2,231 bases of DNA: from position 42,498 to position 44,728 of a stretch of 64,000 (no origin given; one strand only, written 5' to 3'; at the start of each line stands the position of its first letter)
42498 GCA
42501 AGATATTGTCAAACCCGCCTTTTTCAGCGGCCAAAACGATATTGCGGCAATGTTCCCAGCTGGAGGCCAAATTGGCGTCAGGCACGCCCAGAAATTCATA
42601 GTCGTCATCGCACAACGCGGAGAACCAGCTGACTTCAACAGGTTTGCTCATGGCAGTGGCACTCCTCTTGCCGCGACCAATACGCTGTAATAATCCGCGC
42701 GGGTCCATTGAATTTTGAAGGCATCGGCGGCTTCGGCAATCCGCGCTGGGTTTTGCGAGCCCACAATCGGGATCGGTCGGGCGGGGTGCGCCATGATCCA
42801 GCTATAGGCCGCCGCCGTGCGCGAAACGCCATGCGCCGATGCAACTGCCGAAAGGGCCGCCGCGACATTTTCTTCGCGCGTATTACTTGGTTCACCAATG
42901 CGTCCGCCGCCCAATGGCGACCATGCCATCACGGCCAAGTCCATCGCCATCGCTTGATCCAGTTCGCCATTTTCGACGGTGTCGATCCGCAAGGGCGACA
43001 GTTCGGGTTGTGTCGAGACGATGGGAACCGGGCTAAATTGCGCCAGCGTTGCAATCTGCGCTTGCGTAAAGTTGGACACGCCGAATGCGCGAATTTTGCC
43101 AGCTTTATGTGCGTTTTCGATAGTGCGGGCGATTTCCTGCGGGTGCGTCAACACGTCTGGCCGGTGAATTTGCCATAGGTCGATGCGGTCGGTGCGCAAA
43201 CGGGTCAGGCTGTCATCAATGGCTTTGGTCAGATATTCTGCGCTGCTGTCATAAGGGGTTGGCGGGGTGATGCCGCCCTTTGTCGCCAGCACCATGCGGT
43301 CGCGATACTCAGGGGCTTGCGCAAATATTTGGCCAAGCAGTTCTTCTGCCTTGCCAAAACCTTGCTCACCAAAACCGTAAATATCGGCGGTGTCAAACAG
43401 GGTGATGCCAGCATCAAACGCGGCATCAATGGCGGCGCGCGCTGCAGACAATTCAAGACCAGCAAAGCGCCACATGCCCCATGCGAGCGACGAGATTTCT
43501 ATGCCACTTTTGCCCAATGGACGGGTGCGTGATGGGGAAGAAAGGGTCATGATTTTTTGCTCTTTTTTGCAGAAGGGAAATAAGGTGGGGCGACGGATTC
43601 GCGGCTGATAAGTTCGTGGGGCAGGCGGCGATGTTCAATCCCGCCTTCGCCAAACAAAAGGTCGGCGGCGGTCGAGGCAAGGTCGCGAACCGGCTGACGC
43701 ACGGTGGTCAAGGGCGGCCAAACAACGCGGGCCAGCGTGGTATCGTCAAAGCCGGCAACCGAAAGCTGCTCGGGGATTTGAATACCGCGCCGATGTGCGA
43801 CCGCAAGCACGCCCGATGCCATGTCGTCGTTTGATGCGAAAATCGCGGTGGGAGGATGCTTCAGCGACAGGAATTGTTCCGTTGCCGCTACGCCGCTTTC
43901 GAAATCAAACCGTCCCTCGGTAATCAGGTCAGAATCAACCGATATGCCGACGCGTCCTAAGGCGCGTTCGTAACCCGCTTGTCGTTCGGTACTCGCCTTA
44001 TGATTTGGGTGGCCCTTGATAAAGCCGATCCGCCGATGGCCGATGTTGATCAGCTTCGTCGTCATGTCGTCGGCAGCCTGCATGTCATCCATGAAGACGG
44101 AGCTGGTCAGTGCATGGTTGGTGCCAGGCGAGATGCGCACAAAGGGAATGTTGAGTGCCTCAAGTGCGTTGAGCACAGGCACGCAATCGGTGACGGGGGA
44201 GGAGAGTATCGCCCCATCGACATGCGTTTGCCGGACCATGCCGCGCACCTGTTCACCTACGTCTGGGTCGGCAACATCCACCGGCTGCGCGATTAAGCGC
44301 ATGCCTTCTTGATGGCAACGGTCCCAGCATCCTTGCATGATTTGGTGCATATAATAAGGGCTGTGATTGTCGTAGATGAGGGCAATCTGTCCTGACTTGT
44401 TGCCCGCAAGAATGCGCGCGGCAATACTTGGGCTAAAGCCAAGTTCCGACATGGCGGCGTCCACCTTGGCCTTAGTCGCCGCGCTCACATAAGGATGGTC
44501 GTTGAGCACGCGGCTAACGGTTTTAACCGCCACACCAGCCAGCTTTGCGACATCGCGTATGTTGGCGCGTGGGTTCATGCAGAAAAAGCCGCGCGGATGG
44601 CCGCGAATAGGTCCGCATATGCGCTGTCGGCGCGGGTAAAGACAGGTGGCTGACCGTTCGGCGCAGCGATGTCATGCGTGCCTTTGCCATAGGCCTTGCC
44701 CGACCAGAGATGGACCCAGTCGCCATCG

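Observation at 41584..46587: Compact sulfoquinovose desulfurisation (sulfo-ASMO-like) operon: sulfoquinovosidase, LacI, aldo-keto reductase, SsuD-like monooxygenase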

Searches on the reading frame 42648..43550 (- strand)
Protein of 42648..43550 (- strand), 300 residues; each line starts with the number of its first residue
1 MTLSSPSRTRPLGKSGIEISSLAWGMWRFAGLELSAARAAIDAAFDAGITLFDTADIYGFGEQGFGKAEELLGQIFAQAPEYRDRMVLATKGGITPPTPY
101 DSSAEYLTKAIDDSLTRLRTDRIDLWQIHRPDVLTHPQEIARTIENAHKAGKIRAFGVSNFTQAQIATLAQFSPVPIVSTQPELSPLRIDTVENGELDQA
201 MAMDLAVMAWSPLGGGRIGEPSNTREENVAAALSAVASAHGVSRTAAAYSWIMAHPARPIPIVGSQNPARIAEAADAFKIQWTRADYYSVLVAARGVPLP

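Call 5: search_protein_families(library=pfam, proteins=[window:42648-43550:-])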
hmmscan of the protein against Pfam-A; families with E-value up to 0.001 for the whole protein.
window:42648-43550:- (300 aa): 1 family
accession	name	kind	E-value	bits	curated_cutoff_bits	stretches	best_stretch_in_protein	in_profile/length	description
PF00248.27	Aldo_ket_red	-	2.1e-59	201.4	24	1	22-287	2-283/291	Aldo/keto reductase family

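Call 6: search_protein_families(library=ncbifam, proteins=[window:42648-43550:-])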
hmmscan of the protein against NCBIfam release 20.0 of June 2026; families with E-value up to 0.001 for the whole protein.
window:42648-43550:- (300 aa): 7 families
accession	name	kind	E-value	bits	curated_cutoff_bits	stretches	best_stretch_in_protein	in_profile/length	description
NF007388.0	PRK09912.1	subfamily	2e-22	79.5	448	1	10-217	16-229/346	L-glyceraldehyde 3-phosphate reductase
TIGR01293.1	Kv_beta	subfamily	1.7e-18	66.7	365.4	1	9-216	3-213/319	voltage-dependent potassium channel subunit beta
NF049922.1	MethglyxlRedYdjG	equivalog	4.9e-17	61.9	550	1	11-217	5-224/326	NADH-dependent methylglyoxal reductase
NF008598.0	PRK11565.1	equivalog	6.9e-14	51.6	425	1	18-286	14-253/275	2,5-didehydrogluconate reductase DkgA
NF008377.0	PRK11172.1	equivalog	4e-13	49.2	327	1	34-286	15-243/267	2,5-didehydrogluconate reductase DkgB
NF007912.0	PRK10625.1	equivalog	1.6e-12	47.5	415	1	13-133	7-136/346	NADP(H)-dependent aldo-keto reductase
NF007695.0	PRK10376.1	subfamily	7e-10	38.5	280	1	35-281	40-274/290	oxidoreductase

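Call 9: search_solved_structures(query=window:42648-43550:-, show_alignments=2, max_evalue=1e-10)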
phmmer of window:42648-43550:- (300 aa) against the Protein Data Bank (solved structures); distinct sequences matched with E-value up to 1e-10: 57.
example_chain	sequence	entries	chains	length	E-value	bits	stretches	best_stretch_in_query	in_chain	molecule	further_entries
7bbz_A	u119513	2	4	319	1.2e-44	156.3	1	6-296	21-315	Aryl-alcohol dehydrogenase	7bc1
7bby_A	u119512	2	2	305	2.2e-44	155.4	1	16-296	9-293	Aryl-alcohol dehydrogenase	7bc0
1og6_A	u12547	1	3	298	4.1e-43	151.2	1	13-300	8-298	HYPOTHETICAL OXIDOREDUCTASE YDHF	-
1ur3_M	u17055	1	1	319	5e-43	151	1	13-300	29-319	HYPOTHETICAL OXIDOREDUCTASE YDHF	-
4r9o_A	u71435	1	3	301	1.3e-42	149.6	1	13-300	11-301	Putative aldo/keto reductase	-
7twz_A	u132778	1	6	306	2.6e-41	145.4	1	13-300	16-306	Putative oxidoreductase, NAD(P)-linked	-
8jwk_A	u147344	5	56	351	1.1e-32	117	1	11-228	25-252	Aldo/keto reductase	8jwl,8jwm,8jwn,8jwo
8xr2_A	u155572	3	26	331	1.2e-32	116.9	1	11-227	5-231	Aldo/keto reductase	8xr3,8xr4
7utf_A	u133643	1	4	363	4.6e-29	105.1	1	9-218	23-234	Putative oxidoreductase, aryl-alcohol dehydrogenase like protein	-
9wk1_D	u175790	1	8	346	3.4e-26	95.7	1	10-218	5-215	DON 3-epimerase chain D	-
3n2t_A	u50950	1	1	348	5.2e-25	91.8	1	9-218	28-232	Putative oxidoreductase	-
1pz1_A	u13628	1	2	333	5.5e-25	91.7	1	13-182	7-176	General stress protein 69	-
9nz6_A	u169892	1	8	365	7.1e-25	91.4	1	10-217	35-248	Oxidoreductase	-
8hwn_B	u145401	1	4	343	4.5e-24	88.8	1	10-218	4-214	DepB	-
3n6q_A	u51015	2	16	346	1e-23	87.6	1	9-218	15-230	YghZ aldo-keto reductase | ALDO-KETO REDUCTASE AKR14A1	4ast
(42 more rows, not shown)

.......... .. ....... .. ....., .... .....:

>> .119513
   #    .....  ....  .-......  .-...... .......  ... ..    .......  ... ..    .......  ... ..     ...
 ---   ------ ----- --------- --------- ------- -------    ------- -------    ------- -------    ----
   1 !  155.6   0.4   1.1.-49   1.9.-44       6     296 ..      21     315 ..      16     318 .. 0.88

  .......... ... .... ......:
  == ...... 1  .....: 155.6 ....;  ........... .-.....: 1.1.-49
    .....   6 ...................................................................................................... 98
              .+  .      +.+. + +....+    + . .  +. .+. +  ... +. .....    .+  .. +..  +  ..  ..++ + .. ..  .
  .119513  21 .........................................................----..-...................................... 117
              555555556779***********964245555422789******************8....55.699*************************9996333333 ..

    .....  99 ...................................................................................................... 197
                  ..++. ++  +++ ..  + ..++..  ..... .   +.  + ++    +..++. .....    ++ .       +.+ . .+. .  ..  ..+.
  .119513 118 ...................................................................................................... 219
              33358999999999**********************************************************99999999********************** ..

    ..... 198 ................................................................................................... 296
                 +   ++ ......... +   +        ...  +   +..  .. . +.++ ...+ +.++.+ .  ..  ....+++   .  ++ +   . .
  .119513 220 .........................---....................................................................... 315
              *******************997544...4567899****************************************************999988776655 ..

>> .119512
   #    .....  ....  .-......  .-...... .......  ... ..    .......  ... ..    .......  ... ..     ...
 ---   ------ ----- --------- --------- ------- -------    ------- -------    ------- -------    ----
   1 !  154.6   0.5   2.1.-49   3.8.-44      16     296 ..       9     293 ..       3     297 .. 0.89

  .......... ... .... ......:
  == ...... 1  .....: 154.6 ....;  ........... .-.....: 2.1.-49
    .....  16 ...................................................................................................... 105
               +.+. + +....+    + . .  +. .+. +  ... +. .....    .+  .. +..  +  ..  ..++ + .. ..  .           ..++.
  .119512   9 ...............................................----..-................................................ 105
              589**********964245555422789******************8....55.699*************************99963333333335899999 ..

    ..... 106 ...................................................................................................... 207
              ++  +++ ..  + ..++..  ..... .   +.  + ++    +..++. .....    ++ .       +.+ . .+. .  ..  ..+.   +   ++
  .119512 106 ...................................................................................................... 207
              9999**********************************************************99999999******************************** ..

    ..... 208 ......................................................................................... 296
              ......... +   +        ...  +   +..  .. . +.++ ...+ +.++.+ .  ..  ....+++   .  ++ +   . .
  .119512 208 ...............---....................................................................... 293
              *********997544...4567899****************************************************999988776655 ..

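Call 54: search_solved_structures(query=window:42648-43550:-, show_alignments=5, max_evalue=1e-40)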
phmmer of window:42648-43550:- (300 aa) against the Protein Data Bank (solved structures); distinct sequences matched with E-value up to 1e-40: 6.
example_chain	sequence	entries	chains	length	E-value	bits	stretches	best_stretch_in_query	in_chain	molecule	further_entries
7bbz_A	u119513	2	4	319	1.2e-44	156.3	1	6-296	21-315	Aryl-alcohol dehydrogenase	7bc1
7bby_A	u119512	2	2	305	2.2e-44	155.4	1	16-296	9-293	Aryl-alcohol dehydrogenase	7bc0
1og6_A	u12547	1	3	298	4.1e-43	151.2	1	13-300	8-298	HYPOTHETICAL OXIDOREDUCTASE YDHF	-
1ur3_M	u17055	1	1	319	5e-43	151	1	13-300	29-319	HYPOTHETICAL OXIDOREDUCTASE YDHF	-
4r9o_A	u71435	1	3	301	1.3e-42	149.6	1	13-300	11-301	Putative aldo/keto reductase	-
7twz_A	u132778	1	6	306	2.6e-41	145.4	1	13-300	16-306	Putative oxidoreductase, NAD(P)-linked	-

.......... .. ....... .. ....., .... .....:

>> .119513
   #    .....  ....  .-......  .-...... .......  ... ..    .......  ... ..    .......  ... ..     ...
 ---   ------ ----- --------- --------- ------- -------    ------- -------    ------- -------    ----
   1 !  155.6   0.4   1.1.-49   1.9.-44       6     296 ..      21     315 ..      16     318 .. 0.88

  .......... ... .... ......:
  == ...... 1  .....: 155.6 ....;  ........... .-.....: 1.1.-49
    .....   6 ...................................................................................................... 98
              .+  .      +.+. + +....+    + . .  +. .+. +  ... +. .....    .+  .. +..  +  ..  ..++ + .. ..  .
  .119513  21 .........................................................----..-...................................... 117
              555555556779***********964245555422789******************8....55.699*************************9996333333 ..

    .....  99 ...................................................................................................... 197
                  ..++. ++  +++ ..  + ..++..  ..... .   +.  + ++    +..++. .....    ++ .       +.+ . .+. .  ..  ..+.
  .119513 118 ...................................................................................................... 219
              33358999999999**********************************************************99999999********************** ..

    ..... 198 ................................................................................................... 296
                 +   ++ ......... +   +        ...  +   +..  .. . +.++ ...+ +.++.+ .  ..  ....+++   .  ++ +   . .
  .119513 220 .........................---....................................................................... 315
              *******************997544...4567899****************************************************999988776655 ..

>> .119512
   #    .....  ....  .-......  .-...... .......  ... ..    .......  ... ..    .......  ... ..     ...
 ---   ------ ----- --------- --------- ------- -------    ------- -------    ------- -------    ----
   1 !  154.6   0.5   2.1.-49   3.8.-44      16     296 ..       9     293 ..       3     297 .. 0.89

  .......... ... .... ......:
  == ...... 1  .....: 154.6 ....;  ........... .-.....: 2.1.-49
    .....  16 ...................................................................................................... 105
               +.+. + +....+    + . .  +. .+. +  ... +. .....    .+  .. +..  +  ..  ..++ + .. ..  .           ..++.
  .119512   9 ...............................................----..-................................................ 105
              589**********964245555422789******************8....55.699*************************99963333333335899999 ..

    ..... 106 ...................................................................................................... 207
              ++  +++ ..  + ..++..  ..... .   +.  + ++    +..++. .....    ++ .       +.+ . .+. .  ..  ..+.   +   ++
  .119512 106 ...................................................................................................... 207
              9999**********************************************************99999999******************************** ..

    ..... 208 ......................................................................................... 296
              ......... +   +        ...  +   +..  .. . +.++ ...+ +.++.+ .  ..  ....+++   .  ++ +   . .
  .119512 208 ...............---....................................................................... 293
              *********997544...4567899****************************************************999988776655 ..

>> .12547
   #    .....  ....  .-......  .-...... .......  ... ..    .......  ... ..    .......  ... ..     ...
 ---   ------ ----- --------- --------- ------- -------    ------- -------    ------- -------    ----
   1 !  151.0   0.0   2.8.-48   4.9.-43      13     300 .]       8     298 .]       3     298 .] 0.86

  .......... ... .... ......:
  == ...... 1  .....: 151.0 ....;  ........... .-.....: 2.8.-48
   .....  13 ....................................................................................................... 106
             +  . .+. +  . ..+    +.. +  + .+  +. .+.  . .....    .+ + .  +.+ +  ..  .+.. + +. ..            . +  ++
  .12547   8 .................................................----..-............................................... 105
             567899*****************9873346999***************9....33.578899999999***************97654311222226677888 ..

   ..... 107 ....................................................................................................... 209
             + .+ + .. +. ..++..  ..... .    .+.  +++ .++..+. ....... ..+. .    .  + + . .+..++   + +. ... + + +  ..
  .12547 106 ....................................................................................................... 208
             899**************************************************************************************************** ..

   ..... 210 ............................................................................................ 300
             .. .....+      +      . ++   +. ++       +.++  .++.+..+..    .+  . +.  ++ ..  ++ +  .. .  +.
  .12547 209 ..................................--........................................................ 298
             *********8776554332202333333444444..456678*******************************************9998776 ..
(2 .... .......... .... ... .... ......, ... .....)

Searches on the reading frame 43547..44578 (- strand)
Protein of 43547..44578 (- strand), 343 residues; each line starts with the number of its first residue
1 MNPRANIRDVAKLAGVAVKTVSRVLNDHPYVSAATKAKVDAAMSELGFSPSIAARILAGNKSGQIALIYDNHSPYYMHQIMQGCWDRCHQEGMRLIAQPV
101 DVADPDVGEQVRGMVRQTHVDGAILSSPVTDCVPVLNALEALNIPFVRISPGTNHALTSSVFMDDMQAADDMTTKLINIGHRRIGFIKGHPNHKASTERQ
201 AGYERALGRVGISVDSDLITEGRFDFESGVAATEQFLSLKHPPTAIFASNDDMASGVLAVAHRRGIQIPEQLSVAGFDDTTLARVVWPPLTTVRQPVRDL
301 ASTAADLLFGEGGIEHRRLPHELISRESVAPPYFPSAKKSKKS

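Call 5: search_protein_families(library=pfam, proteins=[window:43547-44578:-])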
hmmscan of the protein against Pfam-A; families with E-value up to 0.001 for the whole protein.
window:43547-44578:- (343 aa): 5 families
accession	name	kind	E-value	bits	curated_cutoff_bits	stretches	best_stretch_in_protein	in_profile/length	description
PF13377.12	Peripla_BP_3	-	5.2e-38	131.2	26.5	1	175-329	3-167/167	Periplasmic binding protein-like domain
PF00532.27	Peripla_BP_1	-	1.9e-23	83.8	22.2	1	66-308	5-257/281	Periplasmic binding proteins and sugar binding domain of LacI family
PF00356.27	LacI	-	4.1e-19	68.6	27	1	7-51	2-46/46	Bacterial regulatory proteins, lacI family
PF13407.12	Peripla_BP_4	-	8.7e-09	35.7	35.1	1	65-281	1-220/258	Periplasmic binding protein domain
PF13458.12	Peripla_BP_6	-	0.00023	21.4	31.7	0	109-283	59-233/343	Periplasmic binding protein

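Call 6: search_protein_families(library=ncbifam, proteins=[window:43547-44578:-])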
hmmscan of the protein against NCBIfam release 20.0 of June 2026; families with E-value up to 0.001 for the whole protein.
window:43547-44578:- (343 aa): 18 families
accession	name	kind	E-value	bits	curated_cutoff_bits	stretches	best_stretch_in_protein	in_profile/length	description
NF007979.0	PRK10703.1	equivalog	2.1e-56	191.5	501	1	5-311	2-308/341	HTH-type transcriptional repressor PurR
NF047341.1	lactose_RbsR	equivalog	2.2e-55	188.3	382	1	4-330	2-329/331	ribose utilization transcriptional repressor RbsR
NF008269.0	PRK11041.1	equivalog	1.4e-53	182.1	436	1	4-310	9-313/342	DNA-binding transcriptional regulator CytR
NF007743.0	PRK10423.1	equivalog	5.7e-53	180.1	531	1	5-309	2-305/330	ribose operon transcriptional repressor RbsR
NF007075.0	PRK09526.1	subfamily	4e-50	170.7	340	1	6-334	7-336/358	LacI family DNA-binding transcriptional regulator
TIGR01481.1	ccpA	equivalog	1.2e-46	159.6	442.35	1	7-308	5-303/330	catabolite control protein A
NF052440.1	TransRegGNTRPSEAE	equivalog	3.6e-45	154.5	400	1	4-309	5-308/333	HTH-type transcriptional regulator GntR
NF007706.0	PRK10401.1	equivalog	1.8e-44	152.4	555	1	6-309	3-304/346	HTH-type transcriptional regulator GalS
NF008002.0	PRK10727.1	equivalog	2.5e-43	148.5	557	1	5-308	2-303/341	HTH-type transcriptional regulator GalR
NF007449.0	PRK10014.1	subfamily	1.8e-39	135.7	310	1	4-309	6-319/342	Mal regulon transcriptional regulator MalI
NF051853.1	TransRegUriRCory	equivalog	1.6e-33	116.2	550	1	7-310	3-300/327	transcriptional regulator UriR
NF047913.1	TransRegIdnR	equivalog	8.4e-33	114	500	1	3-309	4-306/331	DNA-binding transcriptional regulator IdnR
TIGR02417.1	fruct_sucro_rep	subfamily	8.2e-32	110.7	389.55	1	7-309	2-304/327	D-fructose-responsive transcription factor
NF011563.0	PRK14987.1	equivalog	1.3e-30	106.8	433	1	4-308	5-305/331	gluconate operon transcriptional repressor GntR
NF008452.0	PRK11303.1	equivalog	4.1e-30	105.1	385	1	7-310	3-306/332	catabolite repressor/activator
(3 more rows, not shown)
